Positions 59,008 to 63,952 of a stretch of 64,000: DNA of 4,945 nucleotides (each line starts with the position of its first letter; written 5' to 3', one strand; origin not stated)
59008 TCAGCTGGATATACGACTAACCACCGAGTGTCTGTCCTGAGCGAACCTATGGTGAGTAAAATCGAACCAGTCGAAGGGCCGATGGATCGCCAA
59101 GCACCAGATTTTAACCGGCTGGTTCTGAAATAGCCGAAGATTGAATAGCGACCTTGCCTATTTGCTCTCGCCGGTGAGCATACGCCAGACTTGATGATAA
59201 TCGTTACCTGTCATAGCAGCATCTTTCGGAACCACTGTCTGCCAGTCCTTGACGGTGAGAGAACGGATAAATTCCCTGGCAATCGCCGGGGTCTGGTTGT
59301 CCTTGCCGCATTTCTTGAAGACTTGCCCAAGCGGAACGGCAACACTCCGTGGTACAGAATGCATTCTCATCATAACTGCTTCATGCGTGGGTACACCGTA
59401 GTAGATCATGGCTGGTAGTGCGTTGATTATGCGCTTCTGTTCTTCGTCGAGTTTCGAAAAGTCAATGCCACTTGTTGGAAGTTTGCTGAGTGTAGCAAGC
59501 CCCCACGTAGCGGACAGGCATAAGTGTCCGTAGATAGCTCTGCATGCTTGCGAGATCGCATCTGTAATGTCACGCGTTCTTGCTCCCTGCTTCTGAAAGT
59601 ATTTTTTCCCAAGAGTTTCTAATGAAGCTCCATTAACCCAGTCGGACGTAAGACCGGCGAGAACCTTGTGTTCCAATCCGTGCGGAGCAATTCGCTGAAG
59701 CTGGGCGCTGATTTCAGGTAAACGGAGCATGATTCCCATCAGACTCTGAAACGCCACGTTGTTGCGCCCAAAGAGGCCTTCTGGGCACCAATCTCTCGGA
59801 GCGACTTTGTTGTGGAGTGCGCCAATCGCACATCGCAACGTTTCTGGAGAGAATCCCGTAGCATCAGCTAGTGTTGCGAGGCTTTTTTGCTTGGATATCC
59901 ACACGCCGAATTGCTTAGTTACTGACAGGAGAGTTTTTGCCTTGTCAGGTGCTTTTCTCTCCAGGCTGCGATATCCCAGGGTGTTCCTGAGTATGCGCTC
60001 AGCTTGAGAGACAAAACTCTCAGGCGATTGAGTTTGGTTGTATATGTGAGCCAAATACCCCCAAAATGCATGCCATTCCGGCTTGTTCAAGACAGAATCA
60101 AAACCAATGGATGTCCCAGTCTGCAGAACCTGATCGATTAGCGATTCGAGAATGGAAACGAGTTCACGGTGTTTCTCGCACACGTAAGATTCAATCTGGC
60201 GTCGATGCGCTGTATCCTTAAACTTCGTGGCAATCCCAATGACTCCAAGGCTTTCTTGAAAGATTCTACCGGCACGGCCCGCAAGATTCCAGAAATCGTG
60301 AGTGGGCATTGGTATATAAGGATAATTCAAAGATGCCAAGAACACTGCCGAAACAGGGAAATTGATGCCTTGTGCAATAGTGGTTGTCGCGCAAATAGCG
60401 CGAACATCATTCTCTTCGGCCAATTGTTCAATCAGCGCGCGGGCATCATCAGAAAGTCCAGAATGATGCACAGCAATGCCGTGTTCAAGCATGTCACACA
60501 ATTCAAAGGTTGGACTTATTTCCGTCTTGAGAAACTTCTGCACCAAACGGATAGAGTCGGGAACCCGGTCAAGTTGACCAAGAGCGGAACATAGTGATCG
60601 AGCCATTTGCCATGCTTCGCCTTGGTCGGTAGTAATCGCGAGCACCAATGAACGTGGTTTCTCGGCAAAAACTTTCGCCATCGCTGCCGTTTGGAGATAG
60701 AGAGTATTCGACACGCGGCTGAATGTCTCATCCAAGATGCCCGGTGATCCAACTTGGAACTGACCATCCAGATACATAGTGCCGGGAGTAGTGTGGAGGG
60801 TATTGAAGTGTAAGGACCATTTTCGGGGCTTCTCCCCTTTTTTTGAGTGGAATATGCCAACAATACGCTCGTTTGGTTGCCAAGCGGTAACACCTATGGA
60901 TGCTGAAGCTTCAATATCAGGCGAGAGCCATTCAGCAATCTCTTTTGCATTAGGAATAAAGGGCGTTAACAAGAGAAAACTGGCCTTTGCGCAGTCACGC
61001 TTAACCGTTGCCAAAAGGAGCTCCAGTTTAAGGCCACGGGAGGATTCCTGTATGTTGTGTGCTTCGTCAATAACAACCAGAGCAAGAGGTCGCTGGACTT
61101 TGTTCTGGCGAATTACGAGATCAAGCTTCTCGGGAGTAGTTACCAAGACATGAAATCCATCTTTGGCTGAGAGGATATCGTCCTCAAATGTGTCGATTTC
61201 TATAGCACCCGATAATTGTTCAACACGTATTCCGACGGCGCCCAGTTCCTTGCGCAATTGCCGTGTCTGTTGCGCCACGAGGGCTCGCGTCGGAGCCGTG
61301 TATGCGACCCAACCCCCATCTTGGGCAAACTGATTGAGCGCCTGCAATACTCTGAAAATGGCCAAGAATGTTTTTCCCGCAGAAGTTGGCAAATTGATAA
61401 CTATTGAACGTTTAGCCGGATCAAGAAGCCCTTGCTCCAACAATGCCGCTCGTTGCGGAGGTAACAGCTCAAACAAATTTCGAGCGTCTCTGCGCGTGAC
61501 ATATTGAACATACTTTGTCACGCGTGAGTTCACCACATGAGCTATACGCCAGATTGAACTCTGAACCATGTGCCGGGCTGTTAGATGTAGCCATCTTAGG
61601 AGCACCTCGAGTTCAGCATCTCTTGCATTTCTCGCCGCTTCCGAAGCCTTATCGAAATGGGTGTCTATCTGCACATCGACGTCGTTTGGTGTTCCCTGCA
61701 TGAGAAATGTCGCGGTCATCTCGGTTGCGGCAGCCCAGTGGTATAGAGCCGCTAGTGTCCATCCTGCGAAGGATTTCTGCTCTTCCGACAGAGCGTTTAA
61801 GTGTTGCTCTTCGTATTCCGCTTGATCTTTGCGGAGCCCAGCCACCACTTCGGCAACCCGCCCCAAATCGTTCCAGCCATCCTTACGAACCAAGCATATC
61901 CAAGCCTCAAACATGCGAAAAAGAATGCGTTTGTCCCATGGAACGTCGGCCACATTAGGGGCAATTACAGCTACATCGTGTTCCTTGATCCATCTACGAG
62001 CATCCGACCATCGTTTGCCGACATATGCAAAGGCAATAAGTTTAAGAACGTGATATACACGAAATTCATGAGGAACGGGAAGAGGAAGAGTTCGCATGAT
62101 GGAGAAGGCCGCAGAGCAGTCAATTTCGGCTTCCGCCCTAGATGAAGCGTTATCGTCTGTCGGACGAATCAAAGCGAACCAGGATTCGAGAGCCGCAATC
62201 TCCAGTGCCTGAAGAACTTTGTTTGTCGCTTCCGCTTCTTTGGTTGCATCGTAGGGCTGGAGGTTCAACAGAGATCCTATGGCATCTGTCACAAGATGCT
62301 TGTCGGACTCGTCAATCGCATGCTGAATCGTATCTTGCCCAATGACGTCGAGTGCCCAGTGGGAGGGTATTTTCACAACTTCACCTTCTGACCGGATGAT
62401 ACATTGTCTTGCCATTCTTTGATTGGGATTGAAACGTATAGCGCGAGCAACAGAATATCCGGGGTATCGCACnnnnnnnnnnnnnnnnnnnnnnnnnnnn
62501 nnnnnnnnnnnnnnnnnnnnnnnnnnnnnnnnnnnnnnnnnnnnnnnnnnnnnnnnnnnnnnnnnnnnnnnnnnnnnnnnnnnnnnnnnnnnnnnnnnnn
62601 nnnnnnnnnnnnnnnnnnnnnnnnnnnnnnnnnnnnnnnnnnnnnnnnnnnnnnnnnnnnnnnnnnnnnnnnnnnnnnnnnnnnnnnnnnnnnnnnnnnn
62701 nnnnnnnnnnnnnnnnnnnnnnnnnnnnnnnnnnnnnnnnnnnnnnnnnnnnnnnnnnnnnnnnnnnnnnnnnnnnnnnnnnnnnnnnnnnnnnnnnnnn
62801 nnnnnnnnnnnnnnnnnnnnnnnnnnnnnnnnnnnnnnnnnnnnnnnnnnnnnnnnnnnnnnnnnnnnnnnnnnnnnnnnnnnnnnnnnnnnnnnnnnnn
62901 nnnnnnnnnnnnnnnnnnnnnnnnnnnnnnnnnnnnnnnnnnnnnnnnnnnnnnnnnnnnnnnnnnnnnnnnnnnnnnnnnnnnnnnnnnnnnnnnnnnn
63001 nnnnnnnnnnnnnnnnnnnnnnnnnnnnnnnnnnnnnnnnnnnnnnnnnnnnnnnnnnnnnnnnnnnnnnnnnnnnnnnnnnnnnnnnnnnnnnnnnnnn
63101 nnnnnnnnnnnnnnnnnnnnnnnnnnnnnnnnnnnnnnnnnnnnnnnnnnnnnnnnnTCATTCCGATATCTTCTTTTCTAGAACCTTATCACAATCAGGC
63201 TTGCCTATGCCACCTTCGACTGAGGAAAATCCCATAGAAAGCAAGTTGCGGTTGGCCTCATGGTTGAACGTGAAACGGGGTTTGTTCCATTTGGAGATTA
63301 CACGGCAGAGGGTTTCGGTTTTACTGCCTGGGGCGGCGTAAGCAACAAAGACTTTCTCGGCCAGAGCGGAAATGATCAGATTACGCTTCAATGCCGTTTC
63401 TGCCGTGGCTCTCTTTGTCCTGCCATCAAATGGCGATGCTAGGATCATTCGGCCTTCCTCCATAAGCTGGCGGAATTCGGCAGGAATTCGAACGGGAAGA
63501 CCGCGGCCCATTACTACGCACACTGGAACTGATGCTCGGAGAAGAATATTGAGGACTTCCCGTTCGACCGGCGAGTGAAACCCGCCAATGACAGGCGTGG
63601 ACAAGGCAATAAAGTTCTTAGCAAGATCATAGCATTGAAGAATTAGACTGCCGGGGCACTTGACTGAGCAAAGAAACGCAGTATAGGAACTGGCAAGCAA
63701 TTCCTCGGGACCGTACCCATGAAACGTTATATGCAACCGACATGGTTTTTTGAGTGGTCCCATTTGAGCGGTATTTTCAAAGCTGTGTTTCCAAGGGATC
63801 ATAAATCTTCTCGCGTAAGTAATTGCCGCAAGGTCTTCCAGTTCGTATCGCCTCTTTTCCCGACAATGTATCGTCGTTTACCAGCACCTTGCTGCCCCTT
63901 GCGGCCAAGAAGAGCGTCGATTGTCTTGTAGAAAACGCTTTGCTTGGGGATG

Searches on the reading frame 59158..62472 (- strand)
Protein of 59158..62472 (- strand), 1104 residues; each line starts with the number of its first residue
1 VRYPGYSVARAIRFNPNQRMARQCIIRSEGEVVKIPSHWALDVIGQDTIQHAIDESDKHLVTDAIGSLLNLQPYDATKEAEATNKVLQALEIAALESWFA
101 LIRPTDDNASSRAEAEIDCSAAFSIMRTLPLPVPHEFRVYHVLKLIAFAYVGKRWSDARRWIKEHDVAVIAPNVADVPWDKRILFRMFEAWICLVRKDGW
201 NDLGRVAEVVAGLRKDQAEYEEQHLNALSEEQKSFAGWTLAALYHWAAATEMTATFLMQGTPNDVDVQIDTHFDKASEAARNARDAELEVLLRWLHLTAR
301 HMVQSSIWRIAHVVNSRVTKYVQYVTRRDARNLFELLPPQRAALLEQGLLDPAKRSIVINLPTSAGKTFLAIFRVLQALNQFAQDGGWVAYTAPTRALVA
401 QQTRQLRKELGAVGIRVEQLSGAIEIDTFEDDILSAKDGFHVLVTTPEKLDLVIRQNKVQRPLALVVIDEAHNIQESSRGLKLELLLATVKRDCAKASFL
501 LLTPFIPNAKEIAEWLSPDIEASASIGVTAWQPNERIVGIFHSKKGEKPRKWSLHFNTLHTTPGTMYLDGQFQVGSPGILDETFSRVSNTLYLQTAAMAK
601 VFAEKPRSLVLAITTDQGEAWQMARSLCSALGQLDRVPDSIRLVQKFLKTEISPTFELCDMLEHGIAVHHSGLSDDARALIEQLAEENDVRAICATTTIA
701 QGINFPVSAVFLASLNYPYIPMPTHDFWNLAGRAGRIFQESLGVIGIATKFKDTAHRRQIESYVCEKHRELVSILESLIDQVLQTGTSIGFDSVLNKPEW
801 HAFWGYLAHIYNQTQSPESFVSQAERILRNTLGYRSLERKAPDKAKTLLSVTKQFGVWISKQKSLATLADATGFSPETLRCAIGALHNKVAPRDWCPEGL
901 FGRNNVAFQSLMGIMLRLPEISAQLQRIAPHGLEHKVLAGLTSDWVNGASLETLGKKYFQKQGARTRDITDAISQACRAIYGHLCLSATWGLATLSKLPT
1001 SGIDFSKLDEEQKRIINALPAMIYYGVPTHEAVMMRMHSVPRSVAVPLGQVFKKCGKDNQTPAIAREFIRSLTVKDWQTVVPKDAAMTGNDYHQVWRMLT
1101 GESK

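Call 7: search_protein_families(library=pfam, proteins=[window:59158-62472:-])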
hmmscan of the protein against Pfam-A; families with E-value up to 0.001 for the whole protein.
window:59158-62472:- (1104 aa): 3 families
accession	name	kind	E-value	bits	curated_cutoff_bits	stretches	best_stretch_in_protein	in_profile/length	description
PF00270.35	DEAD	-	1.5e-23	83.8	26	1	353-503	13-157/167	DEAD/DEAH box helicase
PF04851.21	ResIII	-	5.2e-08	33.4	22.5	1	336-477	4-140/164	Type III restriction enzyme, res subunit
PF00271.37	Helicase_C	-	1.6e-05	25.6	23.5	1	660-737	32-109/110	Helicase conserved C-terminal domain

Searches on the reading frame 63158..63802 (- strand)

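Call 38: search_protein_families(library=pfam, proteins=[window:63158-63802:-], max_evalue=0.01)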
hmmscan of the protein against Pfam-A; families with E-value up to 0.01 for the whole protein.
window:63158-63802:- (214 aa): 1 family
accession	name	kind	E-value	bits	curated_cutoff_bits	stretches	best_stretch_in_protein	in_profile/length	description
PF02481.21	DNA_processg_A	-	3.9e-07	29.9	29.6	1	55-160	61-168/212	DNA recombination-mediator protein A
